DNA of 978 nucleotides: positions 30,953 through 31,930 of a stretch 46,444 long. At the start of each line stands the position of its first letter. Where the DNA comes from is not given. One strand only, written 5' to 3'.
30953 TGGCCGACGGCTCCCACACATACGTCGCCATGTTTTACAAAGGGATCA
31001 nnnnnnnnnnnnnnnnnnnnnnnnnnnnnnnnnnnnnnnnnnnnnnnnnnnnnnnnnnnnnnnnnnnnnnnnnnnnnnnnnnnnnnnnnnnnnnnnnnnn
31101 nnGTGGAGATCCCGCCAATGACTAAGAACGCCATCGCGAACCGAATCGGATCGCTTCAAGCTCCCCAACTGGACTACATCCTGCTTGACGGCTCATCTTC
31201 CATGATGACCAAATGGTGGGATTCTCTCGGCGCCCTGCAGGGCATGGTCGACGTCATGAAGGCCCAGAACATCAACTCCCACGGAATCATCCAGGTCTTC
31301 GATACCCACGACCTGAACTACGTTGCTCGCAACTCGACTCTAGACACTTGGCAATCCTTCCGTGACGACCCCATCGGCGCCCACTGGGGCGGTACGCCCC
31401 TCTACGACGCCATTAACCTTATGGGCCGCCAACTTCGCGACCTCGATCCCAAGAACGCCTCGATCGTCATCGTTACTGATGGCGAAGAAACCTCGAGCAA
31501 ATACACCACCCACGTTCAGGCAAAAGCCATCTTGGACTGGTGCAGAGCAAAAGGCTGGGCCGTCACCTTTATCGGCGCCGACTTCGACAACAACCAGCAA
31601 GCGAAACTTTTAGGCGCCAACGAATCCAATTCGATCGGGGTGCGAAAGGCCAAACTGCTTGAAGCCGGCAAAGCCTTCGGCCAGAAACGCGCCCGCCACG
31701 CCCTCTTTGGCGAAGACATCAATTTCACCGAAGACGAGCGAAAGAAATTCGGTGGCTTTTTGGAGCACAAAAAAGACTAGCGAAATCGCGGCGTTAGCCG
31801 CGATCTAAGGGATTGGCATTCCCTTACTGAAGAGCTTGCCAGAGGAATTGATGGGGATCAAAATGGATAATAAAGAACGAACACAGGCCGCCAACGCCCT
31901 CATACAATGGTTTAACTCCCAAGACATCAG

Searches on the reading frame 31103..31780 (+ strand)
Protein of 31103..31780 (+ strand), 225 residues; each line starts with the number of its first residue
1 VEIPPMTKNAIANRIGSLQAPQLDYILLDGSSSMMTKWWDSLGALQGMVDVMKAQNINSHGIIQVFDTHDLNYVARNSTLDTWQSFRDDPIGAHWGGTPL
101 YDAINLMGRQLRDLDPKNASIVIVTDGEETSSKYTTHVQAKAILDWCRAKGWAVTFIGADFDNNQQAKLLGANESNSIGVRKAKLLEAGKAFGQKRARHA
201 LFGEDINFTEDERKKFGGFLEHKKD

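Call 9: search_protein_families(library=phrogs, proteins=[window:31103-31780:+], max_evalue=0.01)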
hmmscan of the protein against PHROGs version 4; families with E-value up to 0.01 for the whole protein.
window:31103-31780:+ (225 aa): 2 families
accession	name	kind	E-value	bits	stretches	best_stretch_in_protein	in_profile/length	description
phrog_7371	-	unknown function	7.3e-14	52.9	1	26-214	11-201/204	-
phrog_26613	-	unknown function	0.006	17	1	94-176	95-179/345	-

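Call 10: search_protein_families(library=pfam, proteins=[window:31103-31780:+], max_evalue=0.01)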
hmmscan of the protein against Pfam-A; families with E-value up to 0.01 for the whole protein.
window:31103-31780:+ (225 aa): 2 families
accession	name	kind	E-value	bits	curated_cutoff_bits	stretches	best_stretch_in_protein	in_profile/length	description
PF00092.34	VWA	-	0.0019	18.9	23.8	0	25-175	3-155/174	von Willebrand factor type A domain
PF13519.12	VWA_2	-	0.0095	17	27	0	26-128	3-107/107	von Willebrand factor type A domain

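Call 29: find_related_loci(query=window:31103-31780:+, collection=viral_contigs, flank=6000)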
Query window:31103-31780:+ (225 aa) in viral_contigs; peptide patterns used: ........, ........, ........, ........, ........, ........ (x = any residue, [..] = any of these).
7 stretches matched a pattern; 2 encode a relative of the query (tblastn E <= 1e-3); 2 distinct loci.
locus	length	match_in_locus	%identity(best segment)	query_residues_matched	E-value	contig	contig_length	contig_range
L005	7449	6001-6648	67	3-220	1e-99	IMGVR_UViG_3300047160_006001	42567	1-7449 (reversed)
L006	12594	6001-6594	44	23-220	3e-49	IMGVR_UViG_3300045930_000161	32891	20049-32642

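Call 37: find_related_loci(query=A1, collection=metagenome_contigs, flank=4000)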
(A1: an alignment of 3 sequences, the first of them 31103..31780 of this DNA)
Query A1 (225 aa) in metagenome_contigs; peptide patterns used: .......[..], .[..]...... (x = any residue, [..] = any of these).
462 stretches matched a pattern; 200 encode a relative of the query (tblastn E <= 1e-3); the best 80 are kept; 80 distinct loci.
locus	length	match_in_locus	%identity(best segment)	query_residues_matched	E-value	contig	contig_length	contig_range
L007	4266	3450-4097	68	2-220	1e-102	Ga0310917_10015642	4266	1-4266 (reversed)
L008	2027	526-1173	68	2-220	2e-107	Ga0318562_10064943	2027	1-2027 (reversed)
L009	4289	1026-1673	68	2-220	2e-102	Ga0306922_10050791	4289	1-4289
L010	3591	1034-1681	68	2-220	3e-103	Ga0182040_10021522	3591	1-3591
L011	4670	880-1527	68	2-220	4e-102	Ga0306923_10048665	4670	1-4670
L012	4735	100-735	70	9-222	6e-101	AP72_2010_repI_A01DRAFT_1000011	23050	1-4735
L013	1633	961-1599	68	5-220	3e-106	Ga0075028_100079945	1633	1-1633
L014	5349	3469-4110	67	5-222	1e-98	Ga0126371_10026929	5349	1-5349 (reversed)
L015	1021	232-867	67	7-220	2e-105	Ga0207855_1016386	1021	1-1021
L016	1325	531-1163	66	10-222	2e-100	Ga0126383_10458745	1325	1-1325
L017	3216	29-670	63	9-224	9e-94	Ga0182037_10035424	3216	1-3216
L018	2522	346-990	63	7-221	2e-95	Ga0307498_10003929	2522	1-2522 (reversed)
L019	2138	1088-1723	65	9-222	5e-96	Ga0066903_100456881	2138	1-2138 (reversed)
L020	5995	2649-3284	65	9-222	4e-92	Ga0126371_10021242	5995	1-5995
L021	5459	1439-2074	65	9-222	4e-92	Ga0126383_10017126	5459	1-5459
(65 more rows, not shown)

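Call 62: search_dna_similar(query=window:31103-31780:+, collection=phages, mode=protein, max_rows=40, max_evalue=0.001)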
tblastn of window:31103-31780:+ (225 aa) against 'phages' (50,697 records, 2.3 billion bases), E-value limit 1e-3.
Records with a match: 34; places in all: 34; records where one place covers at least 80% of the query: 18.
Best place of each record, by identity: <60% 34.
By first word of the organism name: Pseudomonas 22; Gordonia 7; Bacteriophage 1; phage 1; Vibrio 1; Streptomyces 1; Sinorhizobium 1.
By host as written in the record: Pseudomonas syringae pv. actinidiae 12; Gordonia terrae 3612 6; - 5; Pseudomonas syringae pv. actinidiae K7#8 2; Pseudomonas syringae pv. actinidiae ICMP 18800 2; Gordonia terrae CAG3 1; Shewanella 1; Pseudomonas fluorescens Migula 1; and 4 more.
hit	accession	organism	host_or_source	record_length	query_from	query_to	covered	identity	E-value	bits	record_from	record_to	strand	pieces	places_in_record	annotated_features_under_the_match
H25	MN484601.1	Gordonia phage Sixama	Gordonia terrae 3612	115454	26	215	84%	29.9%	2e-7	57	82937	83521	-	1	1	128: hypothetical protein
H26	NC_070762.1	Gordonia phage Sixama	Gordonia terrae 3612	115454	26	215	84%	29.9%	2e-7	57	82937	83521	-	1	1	128: hypothetical protein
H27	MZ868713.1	Pseudomonas phage psageK4e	Pseudomonas syringae pv. actinidiae K7#8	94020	3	187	82%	30.0%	5e-6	52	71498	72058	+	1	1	hypothetical protein (x2)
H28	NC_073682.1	Pseudomonas phage psageK4e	Pseudomonas syringae pv. actinidiae K7#8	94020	3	187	82%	30.0%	5e-6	52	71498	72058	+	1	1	hypothetical protein (x2)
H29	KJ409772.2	Pseudomonas phage phiPsa374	Pseudomonas syringae pv. actinidiae ...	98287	3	187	82%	30.0%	5e-6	52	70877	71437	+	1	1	hypothetical protein (x2)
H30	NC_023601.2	Pseudomonas phage phiPsa374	Pseudomonas syringae pv. actinidiae ...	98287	3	187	82%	30.0%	5e-6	52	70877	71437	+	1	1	hypothetical protein (x2)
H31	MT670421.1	Pseudomonas phage phiPsa381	Pseudomonas syringae pv. actinidiae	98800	3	187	82%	30.0%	5e-6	52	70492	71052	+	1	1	hypothetical protein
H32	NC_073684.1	Pseudomonas phage phiPsa381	Pseudomonas syringae pv. actinidiae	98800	3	187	82%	30.0%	5e-6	52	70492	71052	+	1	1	hypothetical protein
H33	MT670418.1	Pseudomonas phage phiPsa300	Pseudomonas syringae pv. actinidiae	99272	3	187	82%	30.0%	5e-6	52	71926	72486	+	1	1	hypothetical protein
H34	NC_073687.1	Pseudomonas phage phiPsa300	Pseudomonas syringae pv. actinidiae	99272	3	187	82%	30.0%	5e-6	52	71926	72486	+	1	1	hypothetical protein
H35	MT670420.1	Pseudomonas phage phiPsa347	Pseudomonas syringae pv. actinidiae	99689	3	187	82%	30.0%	5e-6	52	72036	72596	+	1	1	hypothetical protein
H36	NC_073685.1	Pseudomonas phage phiPsa347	Pseudomonas syringae pv. actinidiae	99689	3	187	82%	30.0%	5e-6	52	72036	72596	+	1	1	hypothetical protein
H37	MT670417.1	Pseudomonas phage phiPsa267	Pseudomonas syringae pv. actinidiae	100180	3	187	82%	30.0%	5e-6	52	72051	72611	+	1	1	hypothetical protein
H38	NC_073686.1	Pseudomonas phage phiPsa267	Pseudomonas syringae pv. actinidiae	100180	3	187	82%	30.0%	5e-6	52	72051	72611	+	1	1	hypothetical protein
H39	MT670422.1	Pseudomonas phage phiPsa397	Pseudomonas syringae pv. actinidiae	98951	3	187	82%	29.5%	9e-6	52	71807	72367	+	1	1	hypothetical protein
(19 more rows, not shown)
